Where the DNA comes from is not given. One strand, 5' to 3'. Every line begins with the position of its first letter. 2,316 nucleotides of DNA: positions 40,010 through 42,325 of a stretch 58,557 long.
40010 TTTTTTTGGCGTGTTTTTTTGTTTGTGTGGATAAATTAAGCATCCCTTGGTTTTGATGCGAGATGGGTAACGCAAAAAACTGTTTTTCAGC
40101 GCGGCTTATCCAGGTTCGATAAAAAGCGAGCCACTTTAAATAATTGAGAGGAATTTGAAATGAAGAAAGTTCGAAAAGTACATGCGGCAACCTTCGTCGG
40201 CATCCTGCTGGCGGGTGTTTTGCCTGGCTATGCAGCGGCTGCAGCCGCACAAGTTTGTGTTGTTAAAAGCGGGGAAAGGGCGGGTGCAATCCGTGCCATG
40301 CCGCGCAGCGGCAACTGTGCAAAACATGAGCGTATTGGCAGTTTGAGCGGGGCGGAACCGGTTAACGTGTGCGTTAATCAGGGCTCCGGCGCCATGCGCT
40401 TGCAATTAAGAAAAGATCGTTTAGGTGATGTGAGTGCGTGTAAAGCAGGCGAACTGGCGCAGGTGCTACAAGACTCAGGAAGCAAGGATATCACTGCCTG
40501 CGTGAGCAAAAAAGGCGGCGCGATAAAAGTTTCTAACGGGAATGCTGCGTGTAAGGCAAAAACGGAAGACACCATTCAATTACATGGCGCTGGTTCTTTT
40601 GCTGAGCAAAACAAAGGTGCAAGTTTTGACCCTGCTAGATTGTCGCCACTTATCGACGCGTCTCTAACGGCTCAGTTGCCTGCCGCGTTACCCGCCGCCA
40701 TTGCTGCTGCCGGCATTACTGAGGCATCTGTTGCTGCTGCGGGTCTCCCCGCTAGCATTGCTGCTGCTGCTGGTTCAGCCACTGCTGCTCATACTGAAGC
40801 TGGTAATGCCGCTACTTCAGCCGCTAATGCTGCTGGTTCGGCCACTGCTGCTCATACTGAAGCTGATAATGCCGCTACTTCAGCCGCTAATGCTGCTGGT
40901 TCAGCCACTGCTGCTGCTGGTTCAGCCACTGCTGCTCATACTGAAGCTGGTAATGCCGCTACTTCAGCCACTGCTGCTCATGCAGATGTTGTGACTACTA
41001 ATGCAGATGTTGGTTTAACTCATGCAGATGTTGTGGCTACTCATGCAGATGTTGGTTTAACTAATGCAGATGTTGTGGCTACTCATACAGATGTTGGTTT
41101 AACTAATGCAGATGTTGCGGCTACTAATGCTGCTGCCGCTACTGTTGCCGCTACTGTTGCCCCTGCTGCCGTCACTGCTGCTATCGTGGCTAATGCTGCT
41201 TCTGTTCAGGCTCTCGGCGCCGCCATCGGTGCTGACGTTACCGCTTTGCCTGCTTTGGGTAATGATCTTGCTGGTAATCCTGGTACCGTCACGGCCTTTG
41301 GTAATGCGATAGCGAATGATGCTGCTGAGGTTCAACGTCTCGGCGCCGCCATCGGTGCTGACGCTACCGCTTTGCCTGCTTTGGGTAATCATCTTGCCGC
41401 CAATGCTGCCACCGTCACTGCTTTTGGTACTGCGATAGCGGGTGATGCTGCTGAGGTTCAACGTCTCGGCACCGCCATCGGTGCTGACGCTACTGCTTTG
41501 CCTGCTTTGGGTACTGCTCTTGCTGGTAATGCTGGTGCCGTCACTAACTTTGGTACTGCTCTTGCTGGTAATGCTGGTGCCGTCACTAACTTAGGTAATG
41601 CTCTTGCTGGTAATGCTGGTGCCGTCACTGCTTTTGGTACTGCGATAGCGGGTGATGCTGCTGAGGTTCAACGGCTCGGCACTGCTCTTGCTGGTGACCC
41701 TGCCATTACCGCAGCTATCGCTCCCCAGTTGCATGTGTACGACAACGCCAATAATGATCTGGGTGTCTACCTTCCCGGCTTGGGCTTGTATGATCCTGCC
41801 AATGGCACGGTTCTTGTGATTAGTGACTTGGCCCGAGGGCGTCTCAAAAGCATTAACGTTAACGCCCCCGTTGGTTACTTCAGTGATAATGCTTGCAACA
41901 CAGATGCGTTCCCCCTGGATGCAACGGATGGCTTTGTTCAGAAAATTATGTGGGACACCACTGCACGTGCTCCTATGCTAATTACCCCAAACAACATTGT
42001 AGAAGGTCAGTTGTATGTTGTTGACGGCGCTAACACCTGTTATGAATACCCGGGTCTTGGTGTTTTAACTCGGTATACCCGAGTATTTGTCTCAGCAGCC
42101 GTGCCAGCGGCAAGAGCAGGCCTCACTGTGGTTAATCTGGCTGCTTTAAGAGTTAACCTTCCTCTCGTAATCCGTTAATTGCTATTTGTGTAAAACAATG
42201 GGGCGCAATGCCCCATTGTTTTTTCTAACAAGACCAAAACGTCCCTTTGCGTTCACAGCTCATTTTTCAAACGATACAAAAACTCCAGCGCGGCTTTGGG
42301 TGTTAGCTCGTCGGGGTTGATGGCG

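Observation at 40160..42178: Orphan secreted protein built from three nested, in-frame tandem-repeat families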

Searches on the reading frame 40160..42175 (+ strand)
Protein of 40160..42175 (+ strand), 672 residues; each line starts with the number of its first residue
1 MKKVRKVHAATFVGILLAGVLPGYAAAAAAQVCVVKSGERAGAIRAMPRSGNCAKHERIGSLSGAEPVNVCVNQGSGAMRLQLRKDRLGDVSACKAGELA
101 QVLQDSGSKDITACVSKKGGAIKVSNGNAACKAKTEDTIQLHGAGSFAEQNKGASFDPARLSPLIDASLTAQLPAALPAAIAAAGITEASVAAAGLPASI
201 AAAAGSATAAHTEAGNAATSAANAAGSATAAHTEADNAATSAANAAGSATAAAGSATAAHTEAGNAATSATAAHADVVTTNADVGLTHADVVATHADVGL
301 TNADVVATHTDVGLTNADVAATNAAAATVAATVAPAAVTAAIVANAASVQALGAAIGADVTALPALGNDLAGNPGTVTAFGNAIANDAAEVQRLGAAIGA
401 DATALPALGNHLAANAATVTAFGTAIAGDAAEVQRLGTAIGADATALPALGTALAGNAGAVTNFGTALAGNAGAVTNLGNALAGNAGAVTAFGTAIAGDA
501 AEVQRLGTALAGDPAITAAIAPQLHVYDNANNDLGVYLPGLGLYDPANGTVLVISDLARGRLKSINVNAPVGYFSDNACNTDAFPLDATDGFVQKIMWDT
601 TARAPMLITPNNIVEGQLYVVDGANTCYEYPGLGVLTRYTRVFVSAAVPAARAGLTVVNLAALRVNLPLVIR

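Call 3: search_protein_families(library=pfam, proteins=[window:40160-42175:+], max_evalue=10)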
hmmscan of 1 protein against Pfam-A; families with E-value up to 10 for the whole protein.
window:40160-42175:+ (672 aa): 2 families
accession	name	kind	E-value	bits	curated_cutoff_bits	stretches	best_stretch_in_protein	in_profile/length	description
PF11328.14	DUF3130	-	0.073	13.8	25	0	471-510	38-77/89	Protein of unknown function (DUF3130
PF11587.13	Prion_bPrPp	-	0.39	10.9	24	0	292-300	13-21/28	Major prion protein bPrPp - N terminal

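Call 4: search_protein_families(library=ncbifam, proteins=[window:40160-42175:+], max_evalue=10)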
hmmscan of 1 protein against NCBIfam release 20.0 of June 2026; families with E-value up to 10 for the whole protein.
window:40160-42175:+ (672 aa): 0 families

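Call 6: find_homologous_proteins(query=window:40160-42175:+, max_evalue=0.001)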
Query window:40160-42175:+ (672 aa): 25 proteins with E <= 0.001 among 8000 candidates.
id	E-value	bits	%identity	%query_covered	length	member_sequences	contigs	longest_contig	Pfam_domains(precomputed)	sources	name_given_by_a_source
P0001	0.0e+0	1121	77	100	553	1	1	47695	-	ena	-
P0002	6.3e-17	80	59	10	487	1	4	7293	PF13884.12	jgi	jgi:hypothetical protein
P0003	1.2e-16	79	47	22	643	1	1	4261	-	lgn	-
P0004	1.6e-13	69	43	18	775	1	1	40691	-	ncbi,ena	-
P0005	8.7e-12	63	59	9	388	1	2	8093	PF26209.2,PF03906.21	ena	-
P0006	9.5e-12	63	62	9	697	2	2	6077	-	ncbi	-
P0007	5.3e-11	60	65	9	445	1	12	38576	PF03906.21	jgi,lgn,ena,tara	jgi:hypothetical protein|tara:strand:+ start:422 stop:1759 length:1338 start_codon:yes stop_codon:ye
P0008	1.4e-10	59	48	15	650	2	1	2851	-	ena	-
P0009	9.6e-9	53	75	5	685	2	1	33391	-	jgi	-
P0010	1.5e-8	52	67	7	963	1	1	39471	-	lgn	-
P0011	3.6e-7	48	73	8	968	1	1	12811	-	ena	-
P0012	8.4e-7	46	82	3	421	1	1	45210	-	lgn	-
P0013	2.6e-5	41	-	-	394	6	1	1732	-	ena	-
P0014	4.5e-5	41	-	-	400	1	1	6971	-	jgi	jgi:hypothetical protein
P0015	5.0e-5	40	53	7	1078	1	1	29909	-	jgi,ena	-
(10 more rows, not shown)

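Call 8: find_encoding_contigs(protein=P0001, flank=8000, max_places=6)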
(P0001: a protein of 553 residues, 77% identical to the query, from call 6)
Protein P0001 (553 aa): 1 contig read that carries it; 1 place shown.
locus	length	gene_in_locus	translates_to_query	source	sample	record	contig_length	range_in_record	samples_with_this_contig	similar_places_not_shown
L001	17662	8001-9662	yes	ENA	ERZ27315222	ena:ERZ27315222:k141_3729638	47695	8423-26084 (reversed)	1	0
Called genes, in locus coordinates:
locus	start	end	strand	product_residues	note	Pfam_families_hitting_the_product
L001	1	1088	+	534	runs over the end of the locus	PF25323:6TM_PilS, PF00512:HisKA, PF02518:HATPase_c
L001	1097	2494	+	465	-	PF00072:Response_reg, PF00158:Sigma54_activat, PF14532:Sigma54_activ_2, PF25601:AAA_lid_14, PF02954:HTH_8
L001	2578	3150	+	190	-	PF12019:GspH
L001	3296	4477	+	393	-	PF13393:tRNA-synt_His, PF27460:HisZ_C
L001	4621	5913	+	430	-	PF00709:Adenylsucc_synt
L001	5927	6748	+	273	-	PF01790:LGT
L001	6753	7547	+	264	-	PF00303:Thymidylat_synt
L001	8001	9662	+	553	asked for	-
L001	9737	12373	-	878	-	PF01624:MutS_I, PF05188:MutS_II, PF05192:MutS_III, PF05190:MutS_IV, PF00488:MutS_V, PF27441:MutS_C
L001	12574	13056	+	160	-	PF02675:AdoMet_dc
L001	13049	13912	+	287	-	PF17284:Spermine_synt_N, PF01564:Spermine_synth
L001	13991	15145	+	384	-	PF00278:Orn_DAP_Arg_deC, PF01168:Ala_racemase_N (weak), PF02784:Orn_Arg_deC_N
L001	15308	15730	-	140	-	PF04075:F420H2_quin_red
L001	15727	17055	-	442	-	PF02127:Peptidase_M18, PF05343:Peptidase_M42 (weak)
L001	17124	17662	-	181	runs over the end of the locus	PF07152:YaeQ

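Call 41: search_protein_families(library=phrogs, proteins=[window:40160-42175:+], max_evalue=1)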
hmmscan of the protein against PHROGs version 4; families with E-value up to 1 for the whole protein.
window:40160-42175:+ (672 aa): 1 family
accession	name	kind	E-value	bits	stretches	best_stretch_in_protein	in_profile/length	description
phrog_1419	-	tail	0.11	11.7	1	145-351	156-344/793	tail protein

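Call 54: search_protein_families(library=phrogs, proteins=[P0002, P0003, P0004, P0005, P0006, P0007, P0008, P0009, P0010, P0011], max_evalue=0.00001)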
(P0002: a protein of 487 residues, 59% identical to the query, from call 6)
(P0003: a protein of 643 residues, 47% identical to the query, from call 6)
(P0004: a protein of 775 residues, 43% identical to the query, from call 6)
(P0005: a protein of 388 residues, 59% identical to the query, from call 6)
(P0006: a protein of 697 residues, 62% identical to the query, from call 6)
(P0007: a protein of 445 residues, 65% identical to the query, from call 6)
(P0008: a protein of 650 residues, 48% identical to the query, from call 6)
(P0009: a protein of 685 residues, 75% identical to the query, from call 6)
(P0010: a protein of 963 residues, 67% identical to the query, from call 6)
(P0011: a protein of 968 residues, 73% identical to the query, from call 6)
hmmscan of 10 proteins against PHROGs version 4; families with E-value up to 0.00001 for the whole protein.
P0002 (487 aa): 35 families (the best 25 are shown)
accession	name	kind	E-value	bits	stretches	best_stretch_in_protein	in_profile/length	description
phrog_21722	-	tail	5.2e-45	155.1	1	377-486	460-568/576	long tail fiber protein distal subunit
phrog_11011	-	tail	1.7e-43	149.7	1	383-485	1167-1276/1291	long tail fiber protein distal subunit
phrog_5668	-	tail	3.4e-34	118.9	1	321-487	1409-1559/1567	tail fiber protein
phrog_8215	-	tail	9.8e-30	104.6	1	392-487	904-997/1000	baseplate wedge initiator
phrog_25788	-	tail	1e-28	101.3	1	375-484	490-601/603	tail fiber protein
phrog_5667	-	tail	6.5e-22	79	1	396-485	690-785/786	long tail fiber protein distal subunit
phrog_1699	-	tail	1.2e-20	74.8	1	397-485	894-990/1000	long tail fiber protein distal subunit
phrog_33119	-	tail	1.7e-20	74.1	1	384-487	535-635/643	long tail fiber protein distal subunit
phrog_18186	-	tail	2.7e-20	73.6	1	120-486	272-574/582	baseplate wedge subunit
phrog_1980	-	tail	1.8e-19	71.4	1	170-485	145-429/449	tail fiber protein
phrog_14572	-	tail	3.5e-19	70.2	1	368-484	340-468/484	tail fiber protein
phrog_5481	-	tail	5.6e-19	69.1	1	375-484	895-1017/1043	tail fiber protein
phrog_19966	-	tail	3.8e-18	66.4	1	396-485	632-723/724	long tail fiber protein distal subunit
phrog_27370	-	unknown function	6.4e-17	61.4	1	378-481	1421-1527/1545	-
phrog_19567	-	tail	2.6e-15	56.6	1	131-483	1056-1375/1379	tail fiber protein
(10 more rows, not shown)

P0003 (643 aa): 3 families
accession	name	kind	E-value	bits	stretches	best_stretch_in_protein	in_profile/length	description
phrog_9942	-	tail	9.1e-13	48.1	1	532-613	142-221/1178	tail fiber protein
phrog_18345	-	tail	1.5e-08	34.4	1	327-624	38-300/956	tail fiber protein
phrog_7697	-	tail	3.3e-08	33.2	1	14-243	11-237/1090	tail fiber protein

P0004 (775 aa): 0 families

P0005 (388 aa): 5 families
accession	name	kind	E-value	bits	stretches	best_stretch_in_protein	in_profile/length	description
phrog_13481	-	tail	7e-20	72.5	1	2-364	19-384/596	tail fiber protein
phrog_2710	-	tail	5.7e-18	65.7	1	1-115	8-122/781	tail fiber protein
phrog_19294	-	tail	1.5e-17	64.6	1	1-113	1-114/520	tail fiber protein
phrog_26630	-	tail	1.7e-14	54.4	1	1-236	1-247/506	tail fiber protein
phrog_4757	-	unknown function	2.2e-14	54.5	1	193-387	168-358/359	-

P0006 (697 aa): 0 families

P0007 (445 aa): 15 families
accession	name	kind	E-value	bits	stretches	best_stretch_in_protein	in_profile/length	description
phrog_13980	-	tail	1.1e-26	94.8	1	6-350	9-340/756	tail fiber protein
phrog_2710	-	tail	2.6e-25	90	1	1-148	8-166/781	tail fiber protein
phrog_13481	-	tail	3.7e-22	80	1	2-224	19-247/596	tail fiber protein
phrog_26630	-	tail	1.2e-21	77.9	1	1-256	1-263/506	tail fiber protein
phrog_6256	-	tail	7.5e-15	56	1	36-258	45-266/686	tail fiber protein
phrog_11393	-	tail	8.2e-12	45.6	1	3-195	2-191/538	tail fiber protein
phrog_9502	-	tail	6.7e-11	42.6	1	9-191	12-204/647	tail fiber protein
phrog_6953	-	tail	7.3e-10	39.6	1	10-119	13-118/251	tail fiber protein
phrog_13173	-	tail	2e-09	37.5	1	5-243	10-255/674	tail fiber protein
phrog_21412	-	tail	5.3e-09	35.4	1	1-310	265-569/1452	tail fiber protein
phrog_25042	-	tail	9.9e-08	31.9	1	44-270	69-292/632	tail fiber protein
phrog_27959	-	tail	1.8e-07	30.9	1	8-105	23-121/779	tail fiber protein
phrog_4242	-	tail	5.5e-07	30.3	1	59-211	71-224/628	tail fiber protein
phrog_27277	-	tail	1.9e-06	27.4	1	9-156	9-174/734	tail spike protein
phrog_1419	-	tail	4.3e-06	26.2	1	103-342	125-354/793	tail protein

P0008 (650 aa): 5 families
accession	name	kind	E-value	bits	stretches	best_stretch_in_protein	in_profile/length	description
phrog_38058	-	tail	8e-39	134.4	1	24-446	275-695/708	tail fiber protein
phrog_21412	-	tail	2.2e-16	59.8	1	189-453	672-960/1452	tail fiber protein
phrog_29482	-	unknown function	3.7e-14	53.5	1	156-273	148-266/477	-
phrog_35823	-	unknown function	1e-07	31.4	0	119-370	155-404/1152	-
phrog_1419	-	tail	1.9e-06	27.4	1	20-216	139-335/793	tail protein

P0009 (685 aa): 8 families
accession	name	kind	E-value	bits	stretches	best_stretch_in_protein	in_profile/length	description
phrog_38058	-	tail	8.7e-28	98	1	280-639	257-606/708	tail fiber protein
phrog_9017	-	tail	3.2e-17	64.3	1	571-676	42-150/159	tail fiber protein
phrog_29482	-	unknown function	6.4e-16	59.3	1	398-565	110-275/477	-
phrog_7760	-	tail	1.7e-12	48.6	1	588-675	124-213/223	tail fiber protein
phrog_24774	-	unknown function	1.6e-09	39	1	586-676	156-248/258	-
phrog_35823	-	unknown function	2e-08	33.8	1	360-616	102-368/1152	-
phrog_19200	-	head and packaging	8.7e-08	32.8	1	581-680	169-264/268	virion structural protein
phrog_22284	-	tail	5e-06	25.7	1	442-549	615-723/1236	tail fiber protein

P0010 (963 aa): 0 families

P0011 (968 aa): 6 families
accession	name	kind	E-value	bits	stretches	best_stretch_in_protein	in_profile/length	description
phrog_5939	-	tail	4.7e-88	297.6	3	592-967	388-762/801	tail protein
phrog_34853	-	unknown function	4.9e-33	115.5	1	613-809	69-266/555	-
phrog_1419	-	tail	1.8e-17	63.8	2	607-813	426-643/793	tail protein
phrog_11600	-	unknown function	2.5e-16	61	1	617-811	103-295/343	-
phrog_38058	-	tail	6.8e-08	32.2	1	11-346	299-635/708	tail fiber protein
phrog_3279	-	tail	2.5e-06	28.3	1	11-279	108-371/396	tail fiber protein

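Call 55: predict_structure(alignment_id=A3)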
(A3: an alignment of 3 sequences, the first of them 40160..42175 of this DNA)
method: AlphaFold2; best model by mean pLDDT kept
length: 672 residues; sequences in the alignment: 3
mean_pLDDT: 37.3   pTM: 0.23
mean pLDDT of the five models: 37.3, 36.4, 35.8, 35.0, 33.0
residues with pLDDT >= 90: 0; 70-90: 0; 50-70: 74; < 50: 598
segments of 3 or more residues with pLDDT < 50: 1-109, 117-124, 134-181, 183-186, 195-204, 242-261, 266-268, 270-275, 281-286, 296-300, 305-534, 536-544, 546-672
pLDDT, mean of each block of 10 residues (from residue 1): 30 34 27 26 26 38 33 35 33 41 44 49 50 42 29 31 33 40 48 46 54 64 59 55 44 42 49 49 47 48 47 43 39 30 35 37 37 36 39 37 38 35 36 39 35 35 36 35 31 31 38 35 37 45 42 32 24 23 24 27 25 28 33 29 31 28 27 21
secondary structure, 60 per line:
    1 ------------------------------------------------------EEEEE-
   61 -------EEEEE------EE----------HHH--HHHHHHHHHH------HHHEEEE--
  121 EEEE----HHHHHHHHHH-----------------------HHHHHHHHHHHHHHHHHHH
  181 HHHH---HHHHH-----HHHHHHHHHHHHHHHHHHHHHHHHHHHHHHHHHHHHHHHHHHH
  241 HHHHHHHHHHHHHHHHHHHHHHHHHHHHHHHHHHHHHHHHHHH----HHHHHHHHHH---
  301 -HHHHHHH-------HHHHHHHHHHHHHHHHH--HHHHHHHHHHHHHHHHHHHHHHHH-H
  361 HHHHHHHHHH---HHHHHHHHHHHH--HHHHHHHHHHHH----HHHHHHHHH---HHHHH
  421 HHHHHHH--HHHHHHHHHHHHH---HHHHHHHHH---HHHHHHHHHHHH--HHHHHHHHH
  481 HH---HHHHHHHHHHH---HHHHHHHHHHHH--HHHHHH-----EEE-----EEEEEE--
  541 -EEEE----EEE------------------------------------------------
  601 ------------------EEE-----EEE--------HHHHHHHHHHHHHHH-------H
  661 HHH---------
elements in order (helices of 4 or more, strands of 3 or more residues): E55-59 E68-72 H96-105 E115-118 E121-124 H129-138 H162-184 H188-192 H198-283 H288-297 H302-308 H316-332 H335-358 H360-370 H374-385 H388-399 H404-412 H416-427 H430-442 H446-454 H458-469 H472-482 H486-496 H500-511 H514-519 E525-527 E533-538 E542-545 E550-552 E619-621 E627-629 H638-652 H660-663

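Call 75: search_protein_families(library=padloc, proteins=[window:40160-42175:+], max_evalue=1)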
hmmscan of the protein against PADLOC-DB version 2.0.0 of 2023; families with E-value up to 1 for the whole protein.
window:40160-42175:+ (672 aa): 0 families

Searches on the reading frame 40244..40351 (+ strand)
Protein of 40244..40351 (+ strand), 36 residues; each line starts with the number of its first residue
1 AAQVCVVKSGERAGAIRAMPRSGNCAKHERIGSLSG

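Call 68: search_solved_structures(query=A4, max_evalue=10, show_alignments=2)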
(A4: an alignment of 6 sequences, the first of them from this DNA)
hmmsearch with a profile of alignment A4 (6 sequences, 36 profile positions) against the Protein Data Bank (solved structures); distinct sequences matched with E-value up to 10: 3.
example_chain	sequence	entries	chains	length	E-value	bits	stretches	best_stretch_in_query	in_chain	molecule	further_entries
6u0m_7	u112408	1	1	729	0.78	13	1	1-26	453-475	DNA replication licensing factor MCM7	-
5v8f_7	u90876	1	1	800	0.9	12.8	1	1-26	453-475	DNA replication licensing factor MCM7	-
28vy_7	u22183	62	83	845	0.97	12.7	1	1-26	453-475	DNA replication licensing factor MCM7 | Minichromosome Maintenance 7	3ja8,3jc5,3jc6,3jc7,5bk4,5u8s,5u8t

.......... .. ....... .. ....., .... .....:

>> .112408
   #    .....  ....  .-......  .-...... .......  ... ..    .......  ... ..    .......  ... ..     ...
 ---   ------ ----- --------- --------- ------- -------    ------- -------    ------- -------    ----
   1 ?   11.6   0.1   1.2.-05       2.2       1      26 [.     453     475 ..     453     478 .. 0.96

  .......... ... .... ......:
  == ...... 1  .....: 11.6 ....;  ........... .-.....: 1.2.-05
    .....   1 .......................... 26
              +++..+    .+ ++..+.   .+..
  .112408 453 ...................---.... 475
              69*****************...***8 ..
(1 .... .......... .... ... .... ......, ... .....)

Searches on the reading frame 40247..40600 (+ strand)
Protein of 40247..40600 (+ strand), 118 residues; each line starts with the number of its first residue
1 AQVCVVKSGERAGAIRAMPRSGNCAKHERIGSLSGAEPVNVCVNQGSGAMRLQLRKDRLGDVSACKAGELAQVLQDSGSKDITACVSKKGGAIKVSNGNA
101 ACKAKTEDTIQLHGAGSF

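Call 17: find_homologous_proteins(query=window:40247-40600:+, max_evalue=0.1)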
Query window:40247-40600:+: 5 candidates shared short words with the query, none scored E <= 0.1.

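Call 21: search_solved_structures(query=window:40247-40600:+, max_evalue=10)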
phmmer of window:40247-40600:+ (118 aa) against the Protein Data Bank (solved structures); distinct sequences matched with E-value up to 10: 3.
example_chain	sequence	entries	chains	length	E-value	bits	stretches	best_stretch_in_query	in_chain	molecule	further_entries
9cj6_A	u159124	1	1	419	0.51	14.1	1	9-89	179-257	Nucleoprotein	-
9zni_7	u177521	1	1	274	0.87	13.4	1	60-103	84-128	CBS domain-containing protein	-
9zng_7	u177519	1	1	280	0.91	13.3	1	60-103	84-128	CBS domain-containing protein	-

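Call 48: search_protein_families(library=pfam, proteins=[window:40247-40600:+], max_evalue=10)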
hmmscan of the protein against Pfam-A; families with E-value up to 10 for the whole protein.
window:40247-40600:+ (118 aa): 1 family
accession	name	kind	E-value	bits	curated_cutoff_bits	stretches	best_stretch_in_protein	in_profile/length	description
PF19408.5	PKD_6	-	0.88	10.4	25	1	72-111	43-81/82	PKD-like domain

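Call 76: search_protein_families(library=ncbifam, proteins=[window:40247-40600:+], max_evalue=10)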
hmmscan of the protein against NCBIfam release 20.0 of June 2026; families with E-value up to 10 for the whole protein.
window:40247-40600:+ (118 aa): 1 family
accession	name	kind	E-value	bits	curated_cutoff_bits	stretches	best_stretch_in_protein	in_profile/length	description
TIGR04295.1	B12_rSAM_oligo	hypoth_equivalog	0.17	10.6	400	1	29-112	93-177/422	TIGR04295 family B12-binding domain-containing radical SAM protein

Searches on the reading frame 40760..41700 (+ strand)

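Call 42: search_solved_structures(query=window:40760-41700:+, max_evalue=1, show_alignments=2)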
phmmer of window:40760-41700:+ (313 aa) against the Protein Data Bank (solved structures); distinct sequences matched with E-value up to 1: 1.
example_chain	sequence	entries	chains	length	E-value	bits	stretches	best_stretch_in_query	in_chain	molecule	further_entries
4f1z_A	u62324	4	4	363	0.33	13.9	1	13-111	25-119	Clumping factor B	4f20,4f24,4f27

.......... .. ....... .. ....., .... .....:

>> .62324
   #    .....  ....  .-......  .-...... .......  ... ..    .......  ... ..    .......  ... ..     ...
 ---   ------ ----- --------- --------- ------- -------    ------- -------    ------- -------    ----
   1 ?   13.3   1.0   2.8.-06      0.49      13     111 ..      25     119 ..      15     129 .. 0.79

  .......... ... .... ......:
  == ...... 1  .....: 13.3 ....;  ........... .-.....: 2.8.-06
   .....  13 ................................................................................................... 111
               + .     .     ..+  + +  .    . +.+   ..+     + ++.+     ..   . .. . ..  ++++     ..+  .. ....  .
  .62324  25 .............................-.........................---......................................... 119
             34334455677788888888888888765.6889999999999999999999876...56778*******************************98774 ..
